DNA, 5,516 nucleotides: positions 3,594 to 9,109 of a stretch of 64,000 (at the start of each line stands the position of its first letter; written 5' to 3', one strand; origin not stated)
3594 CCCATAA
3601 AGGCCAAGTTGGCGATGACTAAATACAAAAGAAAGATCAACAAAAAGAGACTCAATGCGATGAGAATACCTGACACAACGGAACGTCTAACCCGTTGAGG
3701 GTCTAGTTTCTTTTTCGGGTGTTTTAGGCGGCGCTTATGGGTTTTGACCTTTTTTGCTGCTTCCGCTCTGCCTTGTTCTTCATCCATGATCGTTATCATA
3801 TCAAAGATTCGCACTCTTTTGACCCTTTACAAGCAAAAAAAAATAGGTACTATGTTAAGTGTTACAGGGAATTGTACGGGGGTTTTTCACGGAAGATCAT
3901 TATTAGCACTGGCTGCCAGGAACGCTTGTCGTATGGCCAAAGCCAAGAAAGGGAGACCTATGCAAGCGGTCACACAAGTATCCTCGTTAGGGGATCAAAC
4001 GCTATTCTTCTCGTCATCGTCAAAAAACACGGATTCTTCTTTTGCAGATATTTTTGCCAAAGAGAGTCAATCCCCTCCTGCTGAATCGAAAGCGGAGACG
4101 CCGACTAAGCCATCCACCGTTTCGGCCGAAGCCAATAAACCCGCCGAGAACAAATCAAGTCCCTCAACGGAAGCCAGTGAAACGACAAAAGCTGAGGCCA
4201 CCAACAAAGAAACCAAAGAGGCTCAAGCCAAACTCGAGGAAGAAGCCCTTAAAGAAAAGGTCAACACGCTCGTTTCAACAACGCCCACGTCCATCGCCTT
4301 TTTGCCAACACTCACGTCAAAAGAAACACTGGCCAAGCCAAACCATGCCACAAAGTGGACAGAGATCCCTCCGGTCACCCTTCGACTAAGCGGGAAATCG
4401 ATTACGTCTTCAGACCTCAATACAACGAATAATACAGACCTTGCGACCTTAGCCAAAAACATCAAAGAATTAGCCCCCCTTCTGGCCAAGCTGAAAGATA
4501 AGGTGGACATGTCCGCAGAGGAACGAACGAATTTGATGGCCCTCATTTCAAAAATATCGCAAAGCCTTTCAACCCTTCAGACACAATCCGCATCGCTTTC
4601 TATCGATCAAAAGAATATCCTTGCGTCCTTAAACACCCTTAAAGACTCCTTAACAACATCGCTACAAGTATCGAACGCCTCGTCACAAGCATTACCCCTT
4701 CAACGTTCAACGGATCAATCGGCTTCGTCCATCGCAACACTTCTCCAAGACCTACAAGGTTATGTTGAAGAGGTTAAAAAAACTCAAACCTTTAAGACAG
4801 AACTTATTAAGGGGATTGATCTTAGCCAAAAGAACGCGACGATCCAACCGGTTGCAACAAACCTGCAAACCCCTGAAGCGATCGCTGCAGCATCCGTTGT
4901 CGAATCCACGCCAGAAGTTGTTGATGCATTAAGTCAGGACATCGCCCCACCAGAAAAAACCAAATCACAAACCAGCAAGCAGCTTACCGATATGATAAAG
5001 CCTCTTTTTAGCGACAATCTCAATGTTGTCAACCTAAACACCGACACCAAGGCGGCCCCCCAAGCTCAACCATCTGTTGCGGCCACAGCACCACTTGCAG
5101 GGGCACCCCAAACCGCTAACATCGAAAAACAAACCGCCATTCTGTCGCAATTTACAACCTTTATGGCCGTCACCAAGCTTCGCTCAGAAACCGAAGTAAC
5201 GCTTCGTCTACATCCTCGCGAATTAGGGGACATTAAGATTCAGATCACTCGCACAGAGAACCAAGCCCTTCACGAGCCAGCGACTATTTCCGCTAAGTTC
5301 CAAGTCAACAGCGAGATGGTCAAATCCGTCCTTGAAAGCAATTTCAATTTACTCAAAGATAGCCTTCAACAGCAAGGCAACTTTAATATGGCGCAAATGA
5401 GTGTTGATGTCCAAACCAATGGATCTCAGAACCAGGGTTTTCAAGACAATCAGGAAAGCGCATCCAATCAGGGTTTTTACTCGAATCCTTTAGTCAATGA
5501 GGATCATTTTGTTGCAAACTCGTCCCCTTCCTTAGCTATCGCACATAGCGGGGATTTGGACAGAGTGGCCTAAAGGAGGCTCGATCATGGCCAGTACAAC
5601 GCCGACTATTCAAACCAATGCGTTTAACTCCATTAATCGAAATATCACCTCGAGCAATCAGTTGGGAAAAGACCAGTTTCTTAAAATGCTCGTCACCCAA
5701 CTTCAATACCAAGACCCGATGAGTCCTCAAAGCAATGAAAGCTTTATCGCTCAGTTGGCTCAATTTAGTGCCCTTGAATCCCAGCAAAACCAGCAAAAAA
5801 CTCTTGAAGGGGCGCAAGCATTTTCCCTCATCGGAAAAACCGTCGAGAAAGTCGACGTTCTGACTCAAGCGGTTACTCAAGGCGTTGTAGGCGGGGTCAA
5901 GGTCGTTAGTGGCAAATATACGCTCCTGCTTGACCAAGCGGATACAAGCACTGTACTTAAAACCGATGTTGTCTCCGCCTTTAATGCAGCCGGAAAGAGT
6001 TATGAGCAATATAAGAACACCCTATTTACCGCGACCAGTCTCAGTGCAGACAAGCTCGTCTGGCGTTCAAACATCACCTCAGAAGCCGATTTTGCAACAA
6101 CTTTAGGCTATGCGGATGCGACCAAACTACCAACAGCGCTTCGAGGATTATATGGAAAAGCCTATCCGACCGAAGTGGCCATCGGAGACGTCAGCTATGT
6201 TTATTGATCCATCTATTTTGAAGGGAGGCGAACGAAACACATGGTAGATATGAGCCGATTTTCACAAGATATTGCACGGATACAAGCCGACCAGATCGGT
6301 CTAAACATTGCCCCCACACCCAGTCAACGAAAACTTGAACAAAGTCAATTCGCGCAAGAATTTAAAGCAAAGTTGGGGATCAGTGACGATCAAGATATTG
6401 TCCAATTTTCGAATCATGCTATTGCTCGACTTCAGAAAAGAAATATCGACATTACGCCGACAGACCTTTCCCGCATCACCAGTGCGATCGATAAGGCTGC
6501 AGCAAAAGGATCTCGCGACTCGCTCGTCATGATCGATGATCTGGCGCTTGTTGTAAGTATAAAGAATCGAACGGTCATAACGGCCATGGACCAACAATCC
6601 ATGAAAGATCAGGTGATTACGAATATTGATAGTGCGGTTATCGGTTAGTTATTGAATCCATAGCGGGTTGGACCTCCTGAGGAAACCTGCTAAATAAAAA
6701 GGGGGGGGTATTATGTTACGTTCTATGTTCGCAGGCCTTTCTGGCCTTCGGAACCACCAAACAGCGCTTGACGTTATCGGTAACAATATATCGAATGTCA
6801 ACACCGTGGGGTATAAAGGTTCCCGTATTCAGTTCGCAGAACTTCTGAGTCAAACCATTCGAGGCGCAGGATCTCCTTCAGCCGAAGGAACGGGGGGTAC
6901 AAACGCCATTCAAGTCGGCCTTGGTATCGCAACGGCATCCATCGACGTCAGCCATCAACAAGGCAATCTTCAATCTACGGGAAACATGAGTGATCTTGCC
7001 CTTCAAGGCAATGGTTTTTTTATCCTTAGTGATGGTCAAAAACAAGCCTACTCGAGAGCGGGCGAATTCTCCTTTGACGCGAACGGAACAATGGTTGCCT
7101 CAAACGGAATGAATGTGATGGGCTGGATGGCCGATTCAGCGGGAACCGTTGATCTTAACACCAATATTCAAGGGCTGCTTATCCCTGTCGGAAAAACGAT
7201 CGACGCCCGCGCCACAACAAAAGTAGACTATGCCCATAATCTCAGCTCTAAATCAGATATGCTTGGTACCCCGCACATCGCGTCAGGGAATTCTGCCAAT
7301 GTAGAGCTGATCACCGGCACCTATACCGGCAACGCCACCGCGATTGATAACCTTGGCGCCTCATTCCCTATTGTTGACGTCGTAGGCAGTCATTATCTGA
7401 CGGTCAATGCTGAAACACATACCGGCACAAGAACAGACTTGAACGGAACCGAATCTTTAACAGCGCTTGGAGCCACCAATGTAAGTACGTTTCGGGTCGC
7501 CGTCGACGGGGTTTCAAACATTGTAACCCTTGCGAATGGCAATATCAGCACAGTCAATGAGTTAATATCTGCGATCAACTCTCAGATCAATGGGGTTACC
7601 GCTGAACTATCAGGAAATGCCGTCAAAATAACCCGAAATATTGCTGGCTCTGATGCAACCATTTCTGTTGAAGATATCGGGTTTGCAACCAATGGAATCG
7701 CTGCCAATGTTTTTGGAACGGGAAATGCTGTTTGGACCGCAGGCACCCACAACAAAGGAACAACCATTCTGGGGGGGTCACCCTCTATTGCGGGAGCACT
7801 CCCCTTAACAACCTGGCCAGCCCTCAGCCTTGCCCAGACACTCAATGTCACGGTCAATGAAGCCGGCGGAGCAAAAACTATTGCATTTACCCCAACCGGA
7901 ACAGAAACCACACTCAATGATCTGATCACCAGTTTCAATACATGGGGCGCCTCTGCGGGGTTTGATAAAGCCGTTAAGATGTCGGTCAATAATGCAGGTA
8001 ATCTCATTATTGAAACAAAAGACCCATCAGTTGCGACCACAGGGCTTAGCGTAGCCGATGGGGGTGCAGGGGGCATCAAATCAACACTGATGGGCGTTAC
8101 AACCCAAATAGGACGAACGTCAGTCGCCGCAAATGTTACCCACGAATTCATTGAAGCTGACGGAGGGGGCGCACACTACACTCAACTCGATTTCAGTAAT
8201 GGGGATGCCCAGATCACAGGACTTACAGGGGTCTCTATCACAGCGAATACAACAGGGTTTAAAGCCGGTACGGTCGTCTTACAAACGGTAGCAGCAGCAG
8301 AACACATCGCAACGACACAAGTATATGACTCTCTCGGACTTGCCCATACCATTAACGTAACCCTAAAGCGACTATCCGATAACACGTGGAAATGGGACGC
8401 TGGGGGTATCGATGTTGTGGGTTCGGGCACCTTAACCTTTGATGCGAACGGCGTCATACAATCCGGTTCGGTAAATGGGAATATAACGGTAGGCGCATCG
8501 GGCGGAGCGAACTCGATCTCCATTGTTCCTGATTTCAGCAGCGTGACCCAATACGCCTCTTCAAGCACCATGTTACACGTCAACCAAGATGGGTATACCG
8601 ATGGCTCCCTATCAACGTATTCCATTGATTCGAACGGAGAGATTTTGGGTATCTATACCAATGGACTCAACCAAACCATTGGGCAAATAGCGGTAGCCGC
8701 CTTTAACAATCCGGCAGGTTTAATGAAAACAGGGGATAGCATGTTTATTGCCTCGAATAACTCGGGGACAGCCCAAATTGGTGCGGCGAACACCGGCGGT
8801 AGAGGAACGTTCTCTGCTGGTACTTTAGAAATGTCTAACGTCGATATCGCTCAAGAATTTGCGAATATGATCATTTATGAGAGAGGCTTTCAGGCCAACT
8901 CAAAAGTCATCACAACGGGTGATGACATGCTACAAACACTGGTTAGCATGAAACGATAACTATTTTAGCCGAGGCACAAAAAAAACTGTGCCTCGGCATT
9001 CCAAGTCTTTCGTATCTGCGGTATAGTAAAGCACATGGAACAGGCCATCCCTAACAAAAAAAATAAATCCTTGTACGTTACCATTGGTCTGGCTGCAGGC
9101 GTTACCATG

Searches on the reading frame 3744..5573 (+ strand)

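Call 6: search_protein_families(library=pfam, proteins=[window:3744-5573:+], max_evalue=0.001)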
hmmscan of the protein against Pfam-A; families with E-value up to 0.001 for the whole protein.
window:3744-5573:+ (609 aa): 1 family
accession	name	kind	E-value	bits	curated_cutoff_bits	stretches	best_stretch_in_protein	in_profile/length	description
PF02120.21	Flg_hook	-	8.7e-13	48.3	29.8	1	479-562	9-84/85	Flagellar hook-length control protein FliK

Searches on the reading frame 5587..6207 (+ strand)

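Call 6: search_protein_families(library=pfam, proteins=[window:5587-6207:+], max_evalue=0.001)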
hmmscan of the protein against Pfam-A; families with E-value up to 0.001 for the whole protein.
window:5587-6207:+ (206 aa): 1 family
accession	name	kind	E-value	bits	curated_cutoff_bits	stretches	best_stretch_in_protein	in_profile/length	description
PF03963.19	FlgD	-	3e-19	69.4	27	1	7-74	7-74/75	Flagellar hook capping protein - N-terminal region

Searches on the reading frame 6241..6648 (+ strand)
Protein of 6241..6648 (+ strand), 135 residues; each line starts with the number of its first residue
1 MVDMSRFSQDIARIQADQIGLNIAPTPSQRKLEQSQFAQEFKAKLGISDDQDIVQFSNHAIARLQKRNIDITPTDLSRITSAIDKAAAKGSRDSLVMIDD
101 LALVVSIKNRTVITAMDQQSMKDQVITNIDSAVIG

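Call 6: search_protein_families(library=pfam, proteins=[window:6241-6648:+], max_evalue=0.001)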
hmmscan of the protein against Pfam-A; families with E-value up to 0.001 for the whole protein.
window:6241-6648:+ (135 aa): 1 family
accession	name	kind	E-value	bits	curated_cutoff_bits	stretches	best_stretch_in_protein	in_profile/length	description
PF12611.13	Flagellar_put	-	2.5e-13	50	21.1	1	111-134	1-24/24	Putative flagellar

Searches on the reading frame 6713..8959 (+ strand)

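Call 6: search_protein_families(library=pfam, proteins=[window:6713-8959:+], max_evalue=0.001)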
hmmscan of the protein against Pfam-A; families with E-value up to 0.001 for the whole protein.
window:6713-8959:+ (748 aa): 4 families
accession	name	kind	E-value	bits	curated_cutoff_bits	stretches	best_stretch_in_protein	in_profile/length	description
PF06429.18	Flg_bbr_C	-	5.1e-17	61.6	23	1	702-746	2-46/46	Flagellar basal body rod FlgEFG protein C-terminal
PF07559.19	FlgE_D2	-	1.4e-11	45.5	22.7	1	530-628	21-142/142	Flagellar basal body protein FlaE D2 domain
PF22692.1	LlgE_F_G_D1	-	3.7e-10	40.2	27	1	96-152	1-51/64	Flagellar hook protein FlgE/F/G D1 domain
PF00460.25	Flg_bb_rod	-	3.4e-09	36.9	20.7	1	8-35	4-31/31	Flagella basal body rod protein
